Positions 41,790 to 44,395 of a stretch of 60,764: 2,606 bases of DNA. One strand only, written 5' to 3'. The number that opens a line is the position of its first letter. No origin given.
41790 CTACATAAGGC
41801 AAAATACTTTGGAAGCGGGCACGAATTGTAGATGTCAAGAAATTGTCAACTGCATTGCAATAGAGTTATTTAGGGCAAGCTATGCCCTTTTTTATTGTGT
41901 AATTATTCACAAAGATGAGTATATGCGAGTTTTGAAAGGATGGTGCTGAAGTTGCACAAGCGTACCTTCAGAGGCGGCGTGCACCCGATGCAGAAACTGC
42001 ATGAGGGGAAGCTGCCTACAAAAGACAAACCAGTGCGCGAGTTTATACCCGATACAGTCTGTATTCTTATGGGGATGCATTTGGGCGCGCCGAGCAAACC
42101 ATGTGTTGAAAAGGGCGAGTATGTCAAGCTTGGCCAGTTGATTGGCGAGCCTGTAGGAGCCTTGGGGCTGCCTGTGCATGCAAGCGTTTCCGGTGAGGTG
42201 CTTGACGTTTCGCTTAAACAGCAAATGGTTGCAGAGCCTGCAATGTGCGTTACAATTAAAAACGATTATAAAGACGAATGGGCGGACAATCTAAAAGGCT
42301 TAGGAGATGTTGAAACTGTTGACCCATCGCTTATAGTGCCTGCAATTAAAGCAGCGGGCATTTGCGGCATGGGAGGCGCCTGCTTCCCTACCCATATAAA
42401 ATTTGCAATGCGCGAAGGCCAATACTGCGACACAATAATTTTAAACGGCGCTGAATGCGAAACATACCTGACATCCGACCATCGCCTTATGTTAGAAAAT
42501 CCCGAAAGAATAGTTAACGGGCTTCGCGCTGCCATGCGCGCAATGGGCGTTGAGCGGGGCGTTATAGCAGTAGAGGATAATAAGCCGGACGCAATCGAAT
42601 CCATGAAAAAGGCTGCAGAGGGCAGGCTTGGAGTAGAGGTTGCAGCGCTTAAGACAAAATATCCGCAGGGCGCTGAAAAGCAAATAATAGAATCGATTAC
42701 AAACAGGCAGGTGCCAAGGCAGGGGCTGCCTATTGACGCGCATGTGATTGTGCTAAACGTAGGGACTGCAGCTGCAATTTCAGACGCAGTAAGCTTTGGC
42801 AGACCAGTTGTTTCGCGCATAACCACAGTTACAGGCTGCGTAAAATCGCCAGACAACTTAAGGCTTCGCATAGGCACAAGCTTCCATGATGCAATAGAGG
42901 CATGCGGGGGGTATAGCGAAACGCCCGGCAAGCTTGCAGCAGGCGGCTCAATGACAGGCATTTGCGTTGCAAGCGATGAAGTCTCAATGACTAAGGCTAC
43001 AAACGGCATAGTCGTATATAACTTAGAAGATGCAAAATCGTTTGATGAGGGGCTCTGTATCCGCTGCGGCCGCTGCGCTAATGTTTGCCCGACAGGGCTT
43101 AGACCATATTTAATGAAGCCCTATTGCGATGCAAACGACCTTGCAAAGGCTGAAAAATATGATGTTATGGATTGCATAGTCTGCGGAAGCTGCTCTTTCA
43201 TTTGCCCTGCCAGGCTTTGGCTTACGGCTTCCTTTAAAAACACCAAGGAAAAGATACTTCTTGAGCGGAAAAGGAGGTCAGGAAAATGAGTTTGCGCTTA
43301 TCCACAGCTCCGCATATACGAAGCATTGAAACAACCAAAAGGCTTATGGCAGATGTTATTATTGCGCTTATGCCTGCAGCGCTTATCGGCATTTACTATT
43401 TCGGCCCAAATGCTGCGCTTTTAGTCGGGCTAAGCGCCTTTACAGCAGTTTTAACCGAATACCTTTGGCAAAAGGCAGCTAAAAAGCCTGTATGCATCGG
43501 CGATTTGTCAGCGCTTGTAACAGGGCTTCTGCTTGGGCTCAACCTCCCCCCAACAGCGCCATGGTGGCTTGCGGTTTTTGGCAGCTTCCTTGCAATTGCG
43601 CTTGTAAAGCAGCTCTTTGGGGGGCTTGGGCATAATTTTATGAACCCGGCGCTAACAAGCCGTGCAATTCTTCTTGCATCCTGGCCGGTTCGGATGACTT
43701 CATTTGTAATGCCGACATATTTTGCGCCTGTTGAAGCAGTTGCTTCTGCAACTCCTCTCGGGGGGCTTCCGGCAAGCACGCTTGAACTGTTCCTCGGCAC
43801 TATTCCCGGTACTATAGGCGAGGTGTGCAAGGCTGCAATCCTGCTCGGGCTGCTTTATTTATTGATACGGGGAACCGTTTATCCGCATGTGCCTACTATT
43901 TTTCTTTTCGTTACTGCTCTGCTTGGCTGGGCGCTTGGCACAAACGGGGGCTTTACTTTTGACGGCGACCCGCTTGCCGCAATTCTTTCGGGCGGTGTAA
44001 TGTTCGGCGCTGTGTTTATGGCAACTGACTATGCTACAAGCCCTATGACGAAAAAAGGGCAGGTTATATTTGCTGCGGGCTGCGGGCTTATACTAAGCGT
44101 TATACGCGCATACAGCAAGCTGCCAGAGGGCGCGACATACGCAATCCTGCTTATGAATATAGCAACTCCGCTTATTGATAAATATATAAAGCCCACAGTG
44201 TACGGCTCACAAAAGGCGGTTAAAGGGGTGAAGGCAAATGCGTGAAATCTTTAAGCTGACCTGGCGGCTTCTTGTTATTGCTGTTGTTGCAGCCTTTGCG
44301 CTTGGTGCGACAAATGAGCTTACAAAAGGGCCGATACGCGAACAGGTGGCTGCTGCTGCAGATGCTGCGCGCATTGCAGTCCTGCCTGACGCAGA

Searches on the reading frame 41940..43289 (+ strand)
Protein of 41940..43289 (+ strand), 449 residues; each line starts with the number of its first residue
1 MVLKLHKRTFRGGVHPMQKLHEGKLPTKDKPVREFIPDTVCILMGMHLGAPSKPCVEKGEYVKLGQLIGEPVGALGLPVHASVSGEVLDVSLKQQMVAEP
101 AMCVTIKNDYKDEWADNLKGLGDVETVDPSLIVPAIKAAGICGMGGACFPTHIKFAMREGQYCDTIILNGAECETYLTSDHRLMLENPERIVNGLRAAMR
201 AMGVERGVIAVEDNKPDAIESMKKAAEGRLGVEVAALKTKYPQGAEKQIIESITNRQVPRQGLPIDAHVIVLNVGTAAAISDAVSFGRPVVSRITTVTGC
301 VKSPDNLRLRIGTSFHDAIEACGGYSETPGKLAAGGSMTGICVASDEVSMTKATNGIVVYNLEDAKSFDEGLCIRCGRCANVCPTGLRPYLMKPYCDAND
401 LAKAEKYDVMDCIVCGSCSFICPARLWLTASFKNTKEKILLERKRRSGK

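Call 66: search_protein_families(library=pfam, proteins=[window:41940-43289:+], max_evalue=0.000001)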
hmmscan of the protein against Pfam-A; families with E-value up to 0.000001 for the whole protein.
window:41940-43289:+ (449 aa): 8 families
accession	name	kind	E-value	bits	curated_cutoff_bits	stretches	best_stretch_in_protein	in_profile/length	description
PF01512.22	Complex1_51K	-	6.4e-52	175.9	31.2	1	136-281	1-149/150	Nuo51 FMN-binding domain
PF13375.12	RnfC_N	-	1.4e-22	80.1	25.6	1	9-110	2-100/101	RnfC Barrel sandwich hybrid domain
PF10531.15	SLBB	-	5.5e-11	42.6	27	1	295-341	2-54/55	SLBB domain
PF00037.32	Fer4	-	3.7e-10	39.6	21.1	1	368-386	3-21/24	4Fe-4S binding domain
PF12837.12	Fer4_6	-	3.2e-08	33.6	25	0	368-386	4-22/24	4Fe-4S binding domain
PF12797.12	Fer4_2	-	2.4e-07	30.7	24.5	0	367-385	4-22/22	4Fe-4S binding domain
PF13237.11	Fer4_10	-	4.2e-07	30.2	25.5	0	367-423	3-53/53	4Fe-4S dicluster domain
PF12838.12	Fer4_7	-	7.7e-07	29.9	27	0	373-424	2-50/52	4Fe-4S dicluster domain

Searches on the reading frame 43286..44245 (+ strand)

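Call 66: search_protein_families(library=pfam, proteins=[window:43286-44245:+], max_evalue=0.000001)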
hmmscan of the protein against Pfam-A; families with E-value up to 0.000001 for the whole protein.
window:43286-44245:+ (319 aa): 1 family
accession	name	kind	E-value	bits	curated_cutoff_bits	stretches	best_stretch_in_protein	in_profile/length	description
PF03116.20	NQR2_RnfD_RnfE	-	6.4e-108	361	27.7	1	5-307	2-296/296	NQR2, RnfD, RnfE family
